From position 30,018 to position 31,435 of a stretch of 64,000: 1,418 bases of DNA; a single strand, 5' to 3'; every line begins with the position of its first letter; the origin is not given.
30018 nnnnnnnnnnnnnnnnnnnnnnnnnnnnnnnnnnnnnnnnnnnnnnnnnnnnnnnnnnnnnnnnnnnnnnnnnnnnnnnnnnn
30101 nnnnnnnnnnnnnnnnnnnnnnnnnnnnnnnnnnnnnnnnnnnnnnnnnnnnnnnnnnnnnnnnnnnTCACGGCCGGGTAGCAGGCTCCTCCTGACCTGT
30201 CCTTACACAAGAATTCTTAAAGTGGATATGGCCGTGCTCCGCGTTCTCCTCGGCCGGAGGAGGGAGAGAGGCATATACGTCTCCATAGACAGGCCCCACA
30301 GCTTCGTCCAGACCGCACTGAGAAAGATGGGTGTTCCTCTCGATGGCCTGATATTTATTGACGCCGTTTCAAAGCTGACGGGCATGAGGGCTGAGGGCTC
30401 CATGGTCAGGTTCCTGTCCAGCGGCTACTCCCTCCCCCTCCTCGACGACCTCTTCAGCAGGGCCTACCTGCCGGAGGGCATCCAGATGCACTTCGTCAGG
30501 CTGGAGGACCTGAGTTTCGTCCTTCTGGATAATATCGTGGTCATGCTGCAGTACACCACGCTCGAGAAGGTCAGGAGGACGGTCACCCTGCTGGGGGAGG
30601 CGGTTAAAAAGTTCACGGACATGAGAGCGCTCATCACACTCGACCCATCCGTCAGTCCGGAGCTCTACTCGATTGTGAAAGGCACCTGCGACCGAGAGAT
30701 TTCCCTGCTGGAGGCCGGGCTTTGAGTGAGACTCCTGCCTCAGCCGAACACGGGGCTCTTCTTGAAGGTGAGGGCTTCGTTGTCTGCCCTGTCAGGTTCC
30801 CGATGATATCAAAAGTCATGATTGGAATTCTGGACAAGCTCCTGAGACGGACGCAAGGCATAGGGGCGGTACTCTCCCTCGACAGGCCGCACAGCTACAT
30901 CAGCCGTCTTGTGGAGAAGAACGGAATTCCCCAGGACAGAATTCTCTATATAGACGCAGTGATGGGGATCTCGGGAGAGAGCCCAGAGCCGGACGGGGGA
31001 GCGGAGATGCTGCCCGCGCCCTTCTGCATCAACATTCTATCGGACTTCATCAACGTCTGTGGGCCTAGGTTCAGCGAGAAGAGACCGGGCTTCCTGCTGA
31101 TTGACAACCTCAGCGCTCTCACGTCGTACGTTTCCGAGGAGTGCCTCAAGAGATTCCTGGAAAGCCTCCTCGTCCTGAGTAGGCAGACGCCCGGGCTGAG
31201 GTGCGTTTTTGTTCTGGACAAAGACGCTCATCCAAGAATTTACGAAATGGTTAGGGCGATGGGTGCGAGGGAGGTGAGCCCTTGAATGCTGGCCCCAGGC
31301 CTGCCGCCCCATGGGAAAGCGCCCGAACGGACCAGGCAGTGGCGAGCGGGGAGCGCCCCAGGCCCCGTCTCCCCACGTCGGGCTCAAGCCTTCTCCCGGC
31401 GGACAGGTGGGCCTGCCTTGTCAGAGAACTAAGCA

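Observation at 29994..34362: Operon of one intact KaiC/RecA-like ATPase embedded among five P-loop-less KaiC-like paralogs sharing a DRPH motif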

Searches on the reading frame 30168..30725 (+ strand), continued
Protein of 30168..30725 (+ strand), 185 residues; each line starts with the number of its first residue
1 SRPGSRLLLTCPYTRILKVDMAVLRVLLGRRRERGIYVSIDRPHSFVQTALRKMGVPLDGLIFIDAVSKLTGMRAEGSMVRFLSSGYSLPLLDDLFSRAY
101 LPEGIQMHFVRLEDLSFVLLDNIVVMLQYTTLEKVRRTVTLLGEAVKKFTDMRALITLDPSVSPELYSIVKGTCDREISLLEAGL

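Call 49: find_related_loci(query=A5, collection=metagenome_contigs, flank=9000)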
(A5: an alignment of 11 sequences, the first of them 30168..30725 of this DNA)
Query A5 (185 aa) in metagenome_contigs; peptide patterns used: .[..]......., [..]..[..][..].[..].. (x = any residue, [..] = any of these).
123 stretches matched a pattern; 26 encode a relative of the query (tblastn E <= 1e-3); 26 distinct loci.
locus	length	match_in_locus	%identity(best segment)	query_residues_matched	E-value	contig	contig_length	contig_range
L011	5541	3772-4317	78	4-185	2e-95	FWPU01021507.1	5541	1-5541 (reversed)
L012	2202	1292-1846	60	1-185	9e-77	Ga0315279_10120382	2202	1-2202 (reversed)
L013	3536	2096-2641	58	1-182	5e-73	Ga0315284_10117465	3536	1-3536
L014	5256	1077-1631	56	1-185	1e-72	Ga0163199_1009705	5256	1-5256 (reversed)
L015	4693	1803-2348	57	1-182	1e-70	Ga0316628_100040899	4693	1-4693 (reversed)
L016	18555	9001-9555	55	1-185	5e-70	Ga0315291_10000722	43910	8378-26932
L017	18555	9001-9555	54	1-185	8e-68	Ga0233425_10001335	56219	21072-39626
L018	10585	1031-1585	56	1-185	3e-68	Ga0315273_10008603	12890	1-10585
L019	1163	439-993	55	1-185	3e-70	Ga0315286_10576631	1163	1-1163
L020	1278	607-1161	53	1-185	3e-69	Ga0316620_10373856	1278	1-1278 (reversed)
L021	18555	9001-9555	56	1-185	1e-64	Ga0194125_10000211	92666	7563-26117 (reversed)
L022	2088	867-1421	54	1-185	1e-65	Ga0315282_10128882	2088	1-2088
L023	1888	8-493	57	24-185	1e-61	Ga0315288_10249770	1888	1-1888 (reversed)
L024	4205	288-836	46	3-185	2e-59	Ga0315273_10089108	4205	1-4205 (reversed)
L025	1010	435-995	46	1-185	3e-62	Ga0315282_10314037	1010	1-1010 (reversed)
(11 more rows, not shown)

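Call 54: search_protein_families(library=pfam, max_evalue=0.001, proteins=[P0079, P0094, P0141, P0170, P0110, P0123, P0131, P0147, P0160, P0171])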
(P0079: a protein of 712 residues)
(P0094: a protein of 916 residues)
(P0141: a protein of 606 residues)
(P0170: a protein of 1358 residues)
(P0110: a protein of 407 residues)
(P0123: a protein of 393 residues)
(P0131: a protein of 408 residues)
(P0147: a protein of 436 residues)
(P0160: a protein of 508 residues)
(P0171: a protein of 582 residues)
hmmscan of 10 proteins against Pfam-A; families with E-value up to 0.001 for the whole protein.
P0079 (712 aa): 5 families
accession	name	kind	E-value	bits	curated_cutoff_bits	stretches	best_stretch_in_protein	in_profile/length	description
PF05763.18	DUF835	-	4e-20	72.4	33.1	1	2-70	68-136/136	Protein of unknown function (DUF835)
PF13424.12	TPR_12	-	4.5e-10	40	30.1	1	456-524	3-73/77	Tetratricopeptide repeat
PF13191.12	AAA_16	-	5.3e-08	34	32.6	1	115-169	113-165/167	AAA ATPase domain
PF07719.23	TPR_2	-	1.9e-07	31.1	27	0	458-486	3-31/34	Tetratricopeptide repeat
PF00515.34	TPR_1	-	3.6e-05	23.8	27.8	0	458-485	3-30/34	Tetratricopeptide repeat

P0094 (916 aa): 6 families
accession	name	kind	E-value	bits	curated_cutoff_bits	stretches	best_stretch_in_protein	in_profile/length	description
PF05763.18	DUF835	-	4.4e-38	130.6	33.1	1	148-279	6-136/136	Protein of unknown function (DUF835)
PF13191.12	AAA_16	-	1.4e-21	78.2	32.6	2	12-88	1-75/167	AAA ATPase domain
PF13424.12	TPR_12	-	2.1e-10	41.1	30.1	1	660-730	3-75/77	Tetratricopeptide repeat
PF07719.23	TPR_2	-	5.7e-08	32.7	27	0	662-691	3-32/34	Tetratricopeptide repeat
PF13401.12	AAA_22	-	2.8e-06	28.1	27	0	36-113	6-80/130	AAA domain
PF00515.34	TPR_1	-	6.3e-06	26.2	27.8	0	662-690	3-31/34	Tetratricopeptide repeat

P0141 (606 aa): 14 families
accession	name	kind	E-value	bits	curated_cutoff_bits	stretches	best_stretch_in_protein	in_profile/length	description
PF07719.23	TPR_2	-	7.4e-14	51.1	27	0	144-174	4-34/34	Tetratricopeptide repeat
PF13432.12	TPR_16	-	1.9e-13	51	32.7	1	156-201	12-57/65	Tetratricopeptide repeat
PF13181.12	TPR_8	-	1.3e-12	47.2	25.7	0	142-174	2-34/34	Tetratricopeptide repeat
PF13431.12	TPR_17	-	2.1e-11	43.6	24.4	0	232-262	2-32/34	Tetratricopeptide repeat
PF13428.12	TPR_14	-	6e-10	39.3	23.5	0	146-180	6-40/44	Tetratricopeptide repeat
PF14559.12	TPR_19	-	1.5e-09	38.5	25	1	155-215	5-65/68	Tetratricopeptide repeat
PF13174.12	TPR_6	-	1.1e-07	32.4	26.3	0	143-173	2-32/33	Tetratricopeptide repeat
PF13424.12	TPR_12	-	2.2e-07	31.4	30.1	0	215-270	9-72/77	Tetratricopeptide repeat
PF00515.34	TPR_1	-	6.3e-07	29.4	27.8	0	154-174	14-34/34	Tetratricopeptide repeat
PF12895.13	ANAPC3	-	1e-06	29.4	27.2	1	155-233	3-80/82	Anaphase-promoting complex, cyclosome, subunit 3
PF13414.12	TPR_11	-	0.00011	22.3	26.8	0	216-257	1-42/42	TPR repeat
PF23914.1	TPR_CcmH_CycH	-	0.00054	20.3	42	0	204-249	45-90/158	Cytochrome c-type biogenesis protein H TPR domain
PF25064.1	ARM_TT21_5th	-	0.00058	20.6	27.8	0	214-271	6-63/117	TT21 fifth ARM repeats domain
PF22860.2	DUF7017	-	0.00067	20.1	27.5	0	179-224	5-50/141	Domain of unknown function (DUF7017)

P0170 (1358 aa): 12 families
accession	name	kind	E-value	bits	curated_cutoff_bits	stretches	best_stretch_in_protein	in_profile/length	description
PF14938.12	SNAP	-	2.9e-31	109.4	25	4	136-293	33-190/282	Soluble NSF attachment protein, SNAP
PF13424.12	TPR_12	-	5.4e-15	55.8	30.1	2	217-284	2-71/77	Tetratricopeptide repeat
PF24336.1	DUF7504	-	3.5e-08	34.6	27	1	1220-1358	33-179/179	Family of unknown function (DUF7504)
PF05753.20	TRAP_beta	-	2.4e-06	27.5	22.4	0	967-1009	72-114/178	Translocon-associated protein beta (TRAPB)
PF23643.1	TRAPPC13_C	-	4.6e-06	27.1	27.9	0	633-701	9-77/95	Trafficking protein particle complex subunit 13, C-terminal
PF13428.12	TPR_14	-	9.4e-06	26.3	23.5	0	262-287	5-30/44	Tetratricopeptide repeat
PF06745.19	ATPase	-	2.2e-05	24.4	26.6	1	1214-1344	46-172/231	KaiC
PF07719.23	TPR_2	-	2.9e-05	24.3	27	0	260-286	3-29/34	Tetratricopeptide repeat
PF13174.12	TPR_6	-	3.9e-05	24.5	26.3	0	264-283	6-25/33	Tetratricopeptide repeat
PF00927.28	Transglut_C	-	0.00019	22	26.6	0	921-998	2-85/106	Transglutaminase family, C-terminal ig like domain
PF13176.12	TPR_7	-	0.00032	21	27.9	0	265-283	6-24/36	Tetratricopeptide repeat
PF07705.17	CARDB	-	0.00038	21.1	22.7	0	919-998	3-80/101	CARDB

P0110 (407 aa): 9 families
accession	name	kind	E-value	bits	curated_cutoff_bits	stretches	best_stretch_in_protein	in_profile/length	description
PF00515.34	TPR_1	-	3.4e-12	46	27.8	2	74-104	1-31/34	Tetratricopeptide repeat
PF07719.23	TPR_2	-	1.1e-11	44.4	27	1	74-104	1-31/34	Tetratricopeptide repeat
PF13414.12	TPR_11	-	3e-08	33.6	26.8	0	89-122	9-42/42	TPR repeat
PF13432.12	TPR_16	-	4.9e-07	30.5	32.7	1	50-106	7-61/65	Tetratricopeptide repeat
PF13424.12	TPR_12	-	4.4e-06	27.2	30.1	0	56-102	26-73/77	Tetratricopeptide repeat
PF14559.12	TPR_19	-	6.3e-06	26.9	25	0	19-62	4-47/68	Tetratricopeptide repeat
PF13181.12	TPR_8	-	0.00011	22.5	25.7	0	75-106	2-33/34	Tetratricopeptide repeat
PF13431.12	TPR_17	-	0.00031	21.2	24.4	0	71-94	10-33/34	Tetratricopeptide repeat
PF13428.12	TPR_14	-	0.00033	21.5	23.5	0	75-115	2-42/44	Tetratricopeptide repeat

P0123 (393 aa): 1 family
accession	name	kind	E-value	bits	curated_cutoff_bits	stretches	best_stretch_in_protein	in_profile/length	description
PF24336.1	DUF7504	-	5.1e-08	34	27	1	226-393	5-179/179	Family of unknown function (DUF7504)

P0131 (408 aa): 2 families
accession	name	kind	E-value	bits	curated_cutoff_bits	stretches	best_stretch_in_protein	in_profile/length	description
PF24336.1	DUF7504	-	3.3e-07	31.4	27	1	286-406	49-177/179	Family of unknown function (DUF7504)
PF06745.19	ATPase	-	4.6e-05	23.3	26.6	1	263-392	45-169/231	KaiC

P0147 (436 aa): 3 families
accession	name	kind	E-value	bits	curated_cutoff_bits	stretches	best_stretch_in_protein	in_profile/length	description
PF24336.1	DUF7504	-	9.6e-10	39.6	27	1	309-430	55-178/179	Family of unknown function (DUF7504)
PF23365.1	DUF7090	-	3.8e-06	27.2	27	1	302-432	60-183/192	Family of unknown function (DUF7090)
PF06745.19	ATPase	-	0.00065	19.6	26.6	1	274-430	35-186/231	KaiC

P0160 (508 aa): 2 families
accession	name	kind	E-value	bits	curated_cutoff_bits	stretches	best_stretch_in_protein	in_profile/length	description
PF07719.23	TPR_2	-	1.1e-05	25.6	27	0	52-84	2-34/34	Tetratricopeptide repeat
PF13181.12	TPR_8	-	0.00064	20.1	25.7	0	86-115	2-31/34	Tetratricopeptide repeat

P0171 (582 aa): 15 families
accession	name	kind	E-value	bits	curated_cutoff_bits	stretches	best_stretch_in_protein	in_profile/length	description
PF13431.12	TPR_17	-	2.3e-13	49.7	24.4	1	232-263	1-32/34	Tetratricopeptide repeat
PF07719.23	TPR_2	-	1.5e-12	47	27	1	142-175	1-34/34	Tetratricopeptide repeat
PF13428.12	TPR_14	-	1.9e-12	47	23.5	0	212-251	3-42/44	Tetratricopeptide repeat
PF13432.12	TPR_16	-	1.7e-11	44.8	32.7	1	216-270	3-57/65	Tetratricopeptide repeat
PF00515.34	TPR_1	-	2.2e-10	40.4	27.8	0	217-243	8-34/34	Tetratricopeptide repeat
PF23914.1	TPR_CcmH_CycH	-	7.7e-10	39.3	42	1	203-248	43-88/158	Cytochrome c-type biogenesis protein H TPR domain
PF14559.12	TPR_19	-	1e-09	39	25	0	155-213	4-62/68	Tetratricopeptide repeat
PF12895.13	ANAPC3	-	3.1e-08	34.2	27.2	1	156-235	3-81/82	Anaphase-promoting complex, cyclosome, subunit 3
PF13181.12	TPR_8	-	1.5e-07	31.5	25.7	0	213-243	4-34/34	Tetratricopeptide repeat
PF13414.12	TPR_11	-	2.3e-06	27.6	26.8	1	217-258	1-42/42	TPR repeat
PF13371.12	TPR_9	-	5.4e-06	26.8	35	0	121-179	8-66/73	Tetratricopeptide repeat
PF25064.1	ARM_TT21_5th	-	2.1e-05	25.3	27.8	0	215-272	6-63/117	TT21 fifth ARM repeats domain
PF13429.12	TPR_15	-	9.4e-05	22.4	26.2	1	8-267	10-271/280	Tetratricopeptide repeat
PF13424.12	TPR_12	-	0.0001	22.8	30.1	0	142-192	3-54/77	Tetratricopeptide repeat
PF14561.12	TPR_20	-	0.00095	19.9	25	0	130-193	10-75/90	Tetratricopeptide repeat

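Call 58: find_encoding_contigs(protein=P0170, flank=6000, max_places=1)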
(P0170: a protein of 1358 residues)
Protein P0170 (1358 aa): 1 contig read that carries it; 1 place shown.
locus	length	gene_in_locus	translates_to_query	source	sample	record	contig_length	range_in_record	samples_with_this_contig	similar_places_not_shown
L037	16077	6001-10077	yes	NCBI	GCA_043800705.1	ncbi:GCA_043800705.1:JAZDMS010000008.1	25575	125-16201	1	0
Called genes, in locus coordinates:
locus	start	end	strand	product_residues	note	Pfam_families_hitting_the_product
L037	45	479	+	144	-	-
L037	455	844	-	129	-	-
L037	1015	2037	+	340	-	-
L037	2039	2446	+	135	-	PF00571:CBS (weak)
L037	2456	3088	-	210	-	-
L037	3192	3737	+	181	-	PF00300:His_Phos_1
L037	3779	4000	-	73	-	PF07927:HicA_toxin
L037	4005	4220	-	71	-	PF15919:HicB_lk_antitox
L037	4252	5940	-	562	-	PF03485:Arg_tRNA_synt_N, PF00750:tRNA-synt_1d, PF01921:tRNA-synt_1f (faint), PF05746:DALR_1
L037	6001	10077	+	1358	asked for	PF13174:TPR_6 (faint), PF13428:TPR_14 (faint), PF14938:SNAP, PF13424:TPR_12 (weak), PF14938:SNAP, PF05753:TRAP_beta (faint), PF23643:TRAPPC13_C (faint), PF24336:DUF7504, +1 more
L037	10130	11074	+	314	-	PF00493:MCM, PF20030:bpMoxR, PF05496:RuvB_N (weak), PF00004:AAA, PF07726:AAA_3, PF07728:AAA_5, PF17863:AAA_lid_2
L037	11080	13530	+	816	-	PF13517:FG-GAP_3 (faint), PF14783:BBS2_Mid (faint), PF23743:Beta-prop_BBS7 (faint), PF07719:TPR_2 (faint), PF25292:Beta-prop_CGLA, PF13424:TPR_12 (faint)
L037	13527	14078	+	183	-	-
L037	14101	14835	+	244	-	-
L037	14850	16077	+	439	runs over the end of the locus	-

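Call 59: find_encoding_contigs(protein=P0123, flank=6000, max_places=1)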
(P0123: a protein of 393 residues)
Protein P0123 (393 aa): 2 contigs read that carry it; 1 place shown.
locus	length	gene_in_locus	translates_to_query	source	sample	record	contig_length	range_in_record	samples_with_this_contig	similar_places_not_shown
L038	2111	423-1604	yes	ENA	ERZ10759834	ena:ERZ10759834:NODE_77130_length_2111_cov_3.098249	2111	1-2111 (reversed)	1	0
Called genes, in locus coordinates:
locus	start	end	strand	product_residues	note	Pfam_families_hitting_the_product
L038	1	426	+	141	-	?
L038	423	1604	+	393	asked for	PF24336:DUF7504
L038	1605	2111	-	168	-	?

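Call 60: find_encoding_contigs(protein=P0066, flank=6000, max_places=1)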
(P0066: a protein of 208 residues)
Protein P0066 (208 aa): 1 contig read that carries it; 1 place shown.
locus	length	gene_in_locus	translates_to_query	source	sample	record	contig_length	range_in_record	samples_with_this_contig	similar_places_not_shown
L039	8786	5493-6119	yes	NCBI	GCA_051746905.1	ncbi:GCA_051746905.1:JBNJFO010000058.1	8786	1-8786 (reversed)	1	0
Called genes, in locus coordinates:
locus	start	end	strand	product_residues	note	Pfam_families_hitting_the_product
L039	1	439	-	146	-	PF00565:SNase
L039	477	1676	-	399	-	PF13173:AAA_14, PF13635:DUF4143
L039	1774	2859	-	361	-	PF04015:DUF362, PF13237:Fer4_10 (weak), PF14697:Fer4_21, PF12838:Fer4_7, PF13187:Fer4_9 (weak), PF25160:LdpA_Fe-S-bd (weak), PF12797:Fer4_2 (weak), PF00037:Fer4, +3 more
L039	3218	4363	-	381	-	PF00514:Arm (faint), PF11698:V-ATPase_H_C (faint), PF13513:HEAT_EZ (faint), PF26715:HEAT_GCN1_2 (faint), PF02985:HEAT (faint), PF13646:HEAT_2, PF01602:Adaptin_N (faint), PF13646:HEAT_2, +2 more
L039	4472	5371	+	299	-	PF00072:Response_reg, PF05763:DUF835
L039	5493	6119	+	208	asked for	-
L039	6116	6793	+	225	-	PF06745:ATPase, PF23442:DUF7125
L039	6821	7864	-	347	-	PF00072:Response_reg, PF14689:SPOB_a (weak), PF02518:HATPase_c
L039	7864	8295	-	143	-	PF00072:Response_reg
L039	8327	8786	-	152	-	PF02518:HATPase_c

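Call 61: find_encoding_contigs(protein=P0052, flank=6000, max_places=1)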
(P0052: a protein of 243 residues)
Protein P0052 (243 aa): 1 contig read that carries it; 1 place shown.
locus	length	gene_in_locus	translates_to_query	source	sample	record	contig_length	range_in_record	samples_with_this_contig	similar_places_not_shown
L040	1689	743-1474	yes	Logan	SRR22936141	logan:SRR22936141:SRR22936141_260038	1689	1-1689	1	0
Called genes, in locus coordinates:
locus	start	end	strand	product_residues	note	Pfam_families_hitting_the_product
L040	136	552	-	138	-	-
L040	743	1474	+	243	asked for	-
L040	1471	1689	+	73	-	?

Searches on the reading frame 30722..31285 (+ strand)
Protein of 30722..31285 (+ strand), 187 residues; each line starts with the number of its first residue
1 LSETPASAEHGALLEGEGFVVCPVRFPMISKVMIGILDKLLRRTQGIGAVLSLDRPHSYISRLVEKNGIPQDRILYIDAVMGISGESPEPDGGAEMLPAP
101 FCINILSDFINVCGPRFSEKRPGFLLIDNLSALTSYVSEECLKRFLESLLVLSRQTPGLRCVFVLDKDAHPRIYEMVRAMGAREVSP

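Call 3: search_protein_families(library=pfam, max_evalue=1, proteins=[window:30722-31285:+])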
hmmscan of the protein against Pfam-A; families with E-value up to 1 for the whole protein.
window:30722-31285:+ (187 aa): 0 families

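Call 4: search_protein_families(library=ncbifam, max_evalue=1, proteins=[window:30722-31285:+])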
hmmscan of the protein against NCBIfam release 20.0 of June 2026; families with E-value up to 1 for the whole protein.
window:30722-31285:+ (187 aa): 0 families

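Call 53: list_cluster_members(proteins=[window:30722-31285:+, window:31282-31926:+, window:31931-32620:+, window:32644-33237:+, window:33307-34362:+, P0045, P0058, P0079, P0094, P0170])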
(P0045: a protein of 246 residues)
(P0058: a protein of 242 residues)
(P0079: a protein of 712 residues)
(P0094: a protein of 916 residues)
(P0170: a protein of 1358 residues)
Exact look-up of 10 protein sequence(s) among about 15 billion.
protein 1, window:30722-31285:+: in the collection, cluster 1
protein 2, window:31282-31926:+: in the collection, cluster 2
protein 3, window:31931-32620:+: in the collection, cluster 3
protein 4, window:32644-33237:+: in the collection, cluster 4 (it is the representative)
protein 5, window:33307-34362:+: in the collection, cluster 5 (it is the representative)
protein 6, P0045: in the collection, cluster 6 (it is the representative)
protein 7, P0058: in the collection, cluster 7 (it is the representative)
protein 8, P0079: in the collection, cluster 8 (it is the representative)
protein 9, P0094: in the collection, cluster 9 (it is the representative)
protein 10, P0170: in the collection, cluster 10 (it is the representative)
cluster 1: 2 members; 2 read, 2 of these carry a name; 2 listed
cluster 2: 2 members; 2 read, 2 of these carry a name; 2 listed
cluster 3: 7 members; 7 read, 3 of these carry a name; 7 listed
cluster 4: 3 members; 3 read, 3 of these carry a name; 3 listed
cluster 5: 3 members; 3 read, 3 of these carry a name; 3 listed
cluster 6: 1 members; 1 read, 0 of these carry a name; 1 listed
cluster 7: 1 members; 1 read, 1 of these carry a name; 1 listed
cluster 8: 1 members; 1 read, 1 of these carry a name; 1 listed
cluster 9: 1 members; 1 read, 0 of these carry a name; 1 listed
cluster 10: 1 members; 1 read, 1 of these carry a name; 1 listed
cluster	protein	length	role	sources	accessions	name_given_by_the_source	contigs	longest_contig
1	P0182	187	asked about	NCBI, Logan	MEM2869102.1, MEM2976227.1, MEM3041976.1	MAG: hypothetical protein QW379_01585 [Thermoplasmata archaeon]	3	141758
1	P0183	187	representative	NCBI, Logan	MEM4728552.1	MAG: hypothetical protein QXH42_02160 [Thermoplasmata archaeon]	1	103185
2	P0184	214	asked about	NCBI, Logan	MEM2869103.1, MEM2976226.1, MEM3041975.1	MAG: hypothetical protein QW379_01590 [Thermoplasmata archaeon]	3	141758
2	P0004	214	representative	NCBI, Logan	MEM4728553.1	MAG: hypothetical protein QXH42_02165 [Thermoplasmata archaeon]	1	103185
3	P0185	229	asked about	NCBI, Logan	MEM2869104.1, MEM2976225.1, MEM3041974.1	MAG: ATPase domain-containing protein [Thermoplasmata archaeon]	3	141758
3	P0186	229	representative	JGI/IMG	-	-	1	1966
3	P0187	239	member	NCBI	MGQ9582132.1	MAG: RAD55 family ATPase [Thermoplasmatota archaeon]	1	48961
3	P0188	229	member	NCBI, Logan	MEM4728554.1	MAG: ATPase domain-containing protein [Thermoplasmata archaeon]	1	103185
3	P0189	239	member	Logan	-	-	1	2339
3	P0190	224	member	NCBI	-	-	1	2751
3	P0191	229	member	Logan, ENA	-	-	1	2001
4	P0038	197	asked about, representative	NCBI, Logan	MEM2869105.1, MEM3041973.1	MAG: hypothetical protein QW379_01600 [Thermoplasmata archaeon]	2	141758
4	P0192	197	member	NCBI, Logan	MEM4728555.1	MAG: hypothetical protein QXH42_02175 [Thermoplasmata archaeon]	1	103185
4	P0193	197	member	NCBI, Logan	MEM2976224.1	MAG: hypothetical protein QXW06_01015 [Thermoplasmata archaeon]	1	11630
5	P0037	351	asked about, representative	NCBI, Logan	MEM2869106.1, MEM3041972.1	MAG: tetratricopeptide repeat protein [Thermoplasmata archaeon]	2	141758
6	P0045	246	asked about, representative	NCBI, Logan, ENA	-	-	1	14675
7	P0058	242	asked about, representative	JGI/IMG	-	hypothetical protein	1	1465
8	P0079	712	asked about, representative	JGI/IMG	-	tetratricopeptide (TPR) repeat protein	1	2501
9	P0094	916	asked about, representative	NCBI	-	-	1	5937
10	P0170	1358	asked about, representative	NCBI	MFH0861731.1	MAG: hypothetical protein V1875_01760 [Candidatus Altiarchaeota archaeon]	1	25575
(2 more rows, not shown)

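Call 67: search_protein_families(library=padloc, max_evalue=0.01, proteins=[window:30722-31285:+])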
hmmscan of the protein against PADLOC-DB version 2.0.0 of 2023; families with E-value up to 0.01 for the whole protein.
window:30722-31285:+ (187 aa): 0 families
